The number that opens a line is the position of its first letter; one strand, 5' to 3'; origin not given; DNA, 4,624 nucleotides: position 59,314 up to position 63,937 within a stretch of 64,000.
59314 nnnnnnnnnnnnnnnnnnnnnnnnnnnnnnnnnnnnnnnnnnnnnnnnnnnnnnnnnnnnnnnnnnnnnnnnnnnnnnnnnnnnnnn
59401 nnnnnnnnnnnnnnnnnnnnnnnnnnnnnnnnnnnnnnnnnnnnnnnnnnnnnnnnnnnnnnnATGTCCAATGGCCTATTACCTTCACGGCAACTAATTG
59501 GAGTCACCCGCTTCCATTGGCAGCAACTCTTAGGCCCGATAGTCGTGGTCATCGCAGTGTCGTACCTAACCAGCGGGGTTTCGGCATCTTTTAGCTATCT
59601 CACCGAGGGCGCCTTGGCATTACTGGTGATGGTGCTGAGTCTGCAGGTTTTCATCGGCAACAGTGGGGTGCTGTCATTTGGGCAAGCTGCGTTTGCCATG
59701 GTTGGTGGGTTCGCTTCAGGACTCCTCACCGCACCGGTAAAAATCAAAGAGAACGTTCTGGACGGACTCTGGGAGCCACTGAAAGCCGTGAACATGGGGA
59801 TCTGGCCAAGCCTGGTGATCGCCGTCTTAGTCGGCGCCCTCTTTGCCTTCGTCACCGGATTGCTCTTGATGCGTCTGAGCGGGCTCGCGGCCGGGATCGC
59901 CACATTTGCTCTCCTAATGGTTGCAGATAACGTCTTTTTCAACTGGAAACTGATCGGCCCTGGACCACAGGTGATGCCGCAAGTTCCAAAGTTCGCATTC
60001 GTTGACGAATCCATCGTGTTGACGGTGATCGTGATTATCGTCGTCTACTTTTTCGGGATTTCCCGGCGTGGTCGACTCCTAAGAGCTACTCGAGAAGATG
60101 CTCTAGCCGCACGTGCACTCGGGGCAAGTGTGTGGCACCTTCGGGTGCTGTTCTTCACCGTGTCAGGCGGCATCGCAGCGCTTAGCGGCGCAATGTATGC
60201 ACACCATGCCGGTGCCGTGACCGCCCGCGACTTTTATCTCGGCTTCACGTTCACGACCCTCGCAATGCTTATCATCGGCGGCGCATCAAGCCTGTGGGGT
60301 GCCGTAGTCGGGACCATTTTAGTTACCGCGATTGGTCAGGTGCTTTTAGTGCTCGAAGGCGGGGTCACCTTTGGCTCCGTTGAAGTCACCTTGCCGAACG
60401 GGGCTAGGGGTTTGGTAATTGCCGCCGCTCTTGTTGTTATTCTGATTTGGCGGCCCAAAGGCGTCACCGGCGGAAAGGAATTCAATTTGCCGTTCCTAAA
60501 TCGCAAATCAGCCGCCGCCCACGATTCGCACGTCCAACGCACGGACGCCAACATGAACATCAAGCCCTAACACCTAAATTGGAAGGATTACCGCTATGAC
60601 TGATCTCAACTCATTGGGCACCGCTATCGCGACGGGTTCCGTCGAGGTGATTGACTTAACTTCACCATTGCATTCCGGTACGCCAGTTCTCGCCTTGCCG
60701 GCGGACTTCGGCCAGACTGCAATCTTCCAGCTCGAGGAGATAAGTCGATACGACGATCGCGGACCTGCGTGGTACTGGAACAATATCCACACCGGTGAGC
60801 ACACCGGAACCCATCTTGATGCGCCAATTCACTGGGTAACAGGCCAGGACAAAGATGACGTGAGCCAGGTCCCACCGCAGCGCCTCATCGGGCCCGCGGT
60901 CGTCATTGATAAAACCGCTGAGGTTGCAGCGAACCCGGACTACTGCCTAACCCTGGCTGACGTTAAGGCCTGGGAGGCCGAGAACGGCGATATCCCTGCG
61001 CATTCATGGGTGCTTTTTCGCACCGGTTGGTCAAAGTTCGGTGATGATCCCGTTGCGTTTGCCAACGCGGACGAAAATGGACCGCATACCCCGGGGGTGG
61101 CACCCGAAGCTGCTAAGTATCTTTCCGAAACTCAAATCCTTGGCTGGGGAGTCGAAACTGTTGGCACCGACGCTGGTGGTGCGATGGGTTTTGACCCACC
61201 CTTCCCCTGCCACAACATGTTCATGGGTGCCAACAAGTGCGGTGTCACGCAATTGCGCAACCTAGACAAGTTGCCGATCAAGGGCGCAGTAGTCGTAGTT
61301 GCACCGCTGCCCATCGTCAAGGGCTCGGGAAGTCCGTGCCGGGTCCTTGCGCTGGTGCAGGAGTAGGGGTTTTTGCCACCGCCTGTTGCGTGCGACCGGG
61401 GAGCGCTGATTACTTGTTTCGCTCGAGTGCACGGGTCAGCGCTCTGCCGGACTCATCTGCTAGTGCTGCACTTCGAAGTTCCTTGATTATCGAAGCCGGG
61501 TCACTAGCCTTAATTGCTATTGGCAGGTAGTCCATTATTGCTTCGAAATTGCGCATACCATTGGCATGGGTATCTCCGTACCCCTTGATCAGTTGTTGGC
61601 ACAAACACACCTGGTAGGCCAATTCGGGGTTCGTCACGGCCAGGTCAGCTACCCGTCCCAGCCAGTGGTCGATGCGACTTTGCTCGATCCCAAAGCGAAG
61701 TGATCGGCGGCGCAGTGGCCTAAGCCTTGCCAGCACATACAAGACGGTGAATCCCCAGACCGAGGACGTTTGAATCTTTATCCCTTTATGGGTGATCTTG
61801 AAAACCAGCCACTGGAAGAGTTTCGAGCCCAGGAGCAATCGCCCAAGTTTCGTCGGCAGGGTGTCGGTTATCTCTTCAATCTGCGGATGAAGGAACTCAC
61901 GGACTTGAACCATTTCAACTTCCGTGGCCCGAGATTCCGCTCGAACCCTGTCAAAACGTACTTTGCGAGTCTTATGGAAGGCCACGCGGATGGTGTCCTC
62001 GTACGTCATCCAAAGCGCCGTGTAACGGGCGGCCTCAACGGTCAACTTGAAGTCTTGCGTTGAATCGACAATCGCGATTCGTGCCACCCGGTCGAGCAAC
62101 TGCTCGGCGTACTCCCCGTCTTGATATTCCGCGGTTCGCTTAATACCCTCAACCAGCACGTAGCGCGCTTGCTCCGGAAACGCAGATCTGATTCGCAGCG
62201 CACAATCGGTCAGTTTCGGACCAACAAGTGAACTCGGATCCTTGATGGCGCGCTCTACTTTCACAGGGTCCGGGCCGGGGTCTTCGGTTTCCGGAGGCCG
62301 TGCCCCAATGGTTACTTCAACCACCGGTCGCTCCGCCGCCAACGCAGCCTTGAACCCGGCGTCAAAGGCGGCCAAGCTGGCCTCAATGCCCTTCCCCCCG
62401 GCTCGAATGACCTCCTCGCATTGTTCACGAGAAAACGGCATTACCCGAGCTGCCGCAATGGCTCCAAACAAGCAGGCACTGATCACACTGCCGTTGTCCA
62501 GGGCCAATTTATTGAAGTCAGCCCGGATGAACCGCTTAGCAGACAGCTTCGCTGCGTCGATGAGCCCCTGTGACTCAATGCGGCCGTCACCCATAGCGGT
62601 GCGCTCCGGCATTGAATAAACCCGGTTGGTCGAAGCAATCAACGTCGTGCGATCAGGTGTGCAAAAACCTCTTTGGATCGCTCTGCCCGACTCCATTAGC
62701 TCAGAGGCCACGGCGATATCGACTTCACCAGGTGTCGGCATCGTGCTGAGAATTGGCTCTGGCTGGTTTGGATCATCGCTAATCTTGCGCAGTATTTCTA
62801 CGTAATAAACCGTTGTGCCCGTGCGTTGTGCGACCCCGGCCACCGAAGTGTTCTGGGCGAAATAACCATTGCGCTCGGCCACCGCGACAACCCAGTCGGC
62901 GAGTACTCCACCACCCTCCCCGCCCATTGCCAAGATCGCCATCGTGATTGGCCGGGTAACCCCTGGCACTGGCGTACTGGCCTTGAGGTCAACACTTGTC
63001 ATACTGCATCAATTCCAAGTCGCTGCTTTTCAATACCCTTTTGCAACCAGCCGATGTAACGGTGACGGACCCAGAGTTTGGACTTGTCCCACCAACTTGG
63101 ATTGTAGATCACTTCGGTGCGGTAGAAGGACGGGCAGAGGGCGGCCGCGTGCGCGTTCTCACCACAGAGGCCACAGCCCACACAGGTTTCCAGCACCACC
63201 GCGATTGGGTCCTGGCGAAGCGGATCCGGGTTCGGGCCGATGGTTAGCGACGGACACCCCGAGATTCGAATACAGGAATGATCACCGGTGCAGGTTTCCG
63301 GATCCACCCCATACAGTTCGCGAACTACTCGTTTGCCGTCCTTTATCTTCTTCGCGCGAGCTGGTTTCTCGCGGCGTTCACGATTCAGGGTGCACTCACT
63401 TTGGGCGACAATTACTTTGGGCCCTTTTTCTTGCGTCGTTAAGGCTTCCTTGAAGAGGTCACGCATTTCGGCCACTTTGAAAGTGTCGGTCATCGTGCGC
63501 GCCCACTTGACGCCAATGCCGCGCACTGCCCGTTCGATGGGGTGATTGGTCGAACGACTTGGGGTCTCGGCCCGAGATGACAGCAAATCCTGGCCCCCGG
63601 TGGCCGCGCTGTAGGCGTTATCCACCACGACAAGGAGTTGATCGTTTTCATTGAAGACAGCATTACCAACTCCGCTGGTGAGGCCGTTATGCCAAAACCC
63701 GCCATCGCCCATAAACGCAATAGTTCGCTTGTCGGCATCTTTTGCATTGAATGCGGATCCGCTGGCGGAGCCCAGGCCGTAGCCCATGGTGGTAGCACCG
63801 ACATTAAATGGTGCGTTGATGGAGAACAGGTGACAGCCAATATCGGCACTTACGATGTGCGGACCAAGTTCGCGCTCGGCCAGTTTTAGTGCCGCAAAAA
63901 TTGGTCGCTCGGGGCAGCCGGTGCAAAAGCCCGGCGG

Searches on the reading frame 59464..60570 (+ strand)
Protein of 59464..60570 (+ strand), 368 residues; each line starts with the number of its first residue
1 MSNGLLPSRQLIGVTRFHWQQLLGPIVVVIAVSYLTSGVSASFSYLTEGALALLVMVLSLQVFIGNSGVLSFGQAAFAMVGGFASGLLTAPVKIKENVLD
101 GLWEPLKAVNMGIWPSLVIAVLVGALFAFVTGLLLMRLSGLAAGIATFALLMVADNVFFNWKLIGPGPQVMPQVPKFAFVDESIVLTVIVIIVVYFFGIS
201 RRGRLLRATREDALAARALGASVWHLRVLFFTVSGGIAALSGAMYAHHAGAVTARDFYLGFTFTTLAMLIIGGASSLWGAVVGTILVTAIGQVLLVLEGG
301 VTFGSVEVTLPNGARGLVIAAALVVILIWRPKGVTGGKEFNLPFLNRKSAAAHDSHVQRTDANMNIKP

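Call 45: search_protein_families(library=pfam, proteins=[window:59464-60570:+], max_evalue=0.00001)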
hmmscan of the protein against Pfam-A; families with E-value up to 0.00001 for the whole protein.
window:59464-60570:+ (368 aa): 1 family
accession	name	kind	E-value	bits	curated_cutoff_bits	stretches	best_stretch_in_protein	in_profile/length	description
PF02653.21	BPD_transp_2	-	8.1e-29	101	26.8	1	51-323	10-265/269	Branched-chain amino acid transport system / permease component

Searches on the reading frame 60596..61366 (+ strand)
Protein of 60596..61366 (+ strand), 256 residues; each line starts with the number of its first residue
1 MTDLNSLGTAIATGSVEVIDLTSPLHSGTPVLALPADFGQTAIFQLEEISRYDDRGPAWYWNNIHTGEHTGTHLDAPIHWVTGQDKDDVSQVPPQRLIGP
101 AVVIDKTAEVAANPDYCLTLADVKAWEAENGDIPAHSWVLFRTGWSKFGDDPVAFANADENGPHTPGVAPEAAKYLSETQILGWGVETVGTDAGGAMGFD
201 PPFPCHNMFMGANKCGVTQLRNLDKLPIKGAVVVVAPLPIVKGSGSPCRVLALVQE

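Call 45: search_protein_families(library=pfam, proteins=[window:60596-61366:+], max_evalue=0.00001)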
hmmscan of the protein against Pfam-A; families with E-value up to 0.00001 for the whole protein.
window:60596-61366:+ (256 aa): 1 family
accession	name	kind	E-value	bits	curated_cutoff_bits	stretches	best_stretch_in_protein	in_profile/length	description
PF04199.19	Cyclase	-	3.3e-41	141.3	23.1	1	19-193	1-142/142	Putative cyclase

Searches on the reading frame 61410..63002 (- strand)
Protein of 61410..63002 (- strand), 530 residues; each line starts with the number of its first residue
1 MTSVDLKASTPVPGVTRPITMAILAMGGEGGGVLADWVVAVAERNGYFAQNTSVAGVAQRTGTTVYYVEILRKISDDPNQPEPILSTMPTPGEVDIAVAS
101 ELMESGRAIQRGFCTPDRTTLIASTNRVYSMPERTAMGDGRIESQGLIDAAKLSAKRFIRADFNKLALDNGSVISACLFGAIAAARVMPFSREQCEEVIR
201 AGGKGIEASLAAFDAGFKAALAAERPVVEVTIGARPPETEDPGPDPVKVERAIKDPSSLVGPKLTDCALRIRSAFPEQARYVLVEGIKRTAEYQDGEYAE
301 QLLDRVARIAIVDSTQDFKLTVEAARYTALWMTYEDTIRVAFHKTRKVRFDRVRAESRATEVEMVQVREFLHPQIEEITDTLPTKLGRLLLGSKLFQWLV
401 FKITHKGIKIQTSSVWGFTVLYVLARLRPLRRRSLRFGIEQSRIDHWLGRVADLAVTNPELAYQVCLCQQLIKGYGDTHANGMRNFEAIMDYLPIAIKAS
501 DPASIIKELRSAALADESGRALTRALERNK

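Call 45: search_protein_families(library=pfam, proteins=[window:61410-63002:-], max_evalue=0.00001)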
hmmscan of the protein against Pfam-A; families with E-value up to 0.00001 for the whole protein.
window:61410-63002:- (530 aa): 2 families
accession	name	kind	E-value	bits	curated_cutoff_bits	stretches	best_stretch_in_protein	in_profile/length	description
PF20169.3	DUF6537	-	5.3e-40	137.9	27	1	282-491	4-202/203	Family of unknown function (DUF6537)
PF01558.24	POR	-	3e-13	50.8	27.4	1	27-217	1-172/173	Pyruvate ferredoxin/flavodoxin oxidoreductase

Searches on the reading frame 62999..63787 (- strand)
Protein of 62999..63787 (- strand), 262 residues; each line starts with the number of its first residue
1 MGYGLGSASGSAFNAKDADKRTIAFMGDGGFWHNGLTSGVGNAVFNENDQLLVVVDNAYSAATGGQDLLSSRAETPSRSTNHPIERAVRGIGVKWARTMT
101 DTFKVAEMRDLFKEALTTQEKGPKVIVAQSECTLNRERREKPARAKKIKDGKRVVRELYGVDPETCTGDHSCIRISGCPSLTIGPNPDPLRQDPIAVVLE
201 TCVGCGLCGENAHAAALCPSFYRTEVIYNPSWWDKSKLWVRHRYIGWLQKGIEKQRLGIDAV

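Call 45: search_protein_families(library=pfam, proteins=[window:62999-63787:-], max_evalue=0.00001)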
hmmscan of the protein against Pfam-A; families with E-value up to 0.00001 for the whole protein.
window:62999-63787:- (262 aa): 1 family
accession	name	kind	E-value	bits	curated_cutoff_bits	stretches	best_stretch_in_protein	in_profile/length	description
PF02775.26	TPP_enzyme_C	-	3.5e-16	59.8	21.9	1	1-127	30-150/151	Thiamine pyrophosphate enzyme, C-terminal TPP binding domain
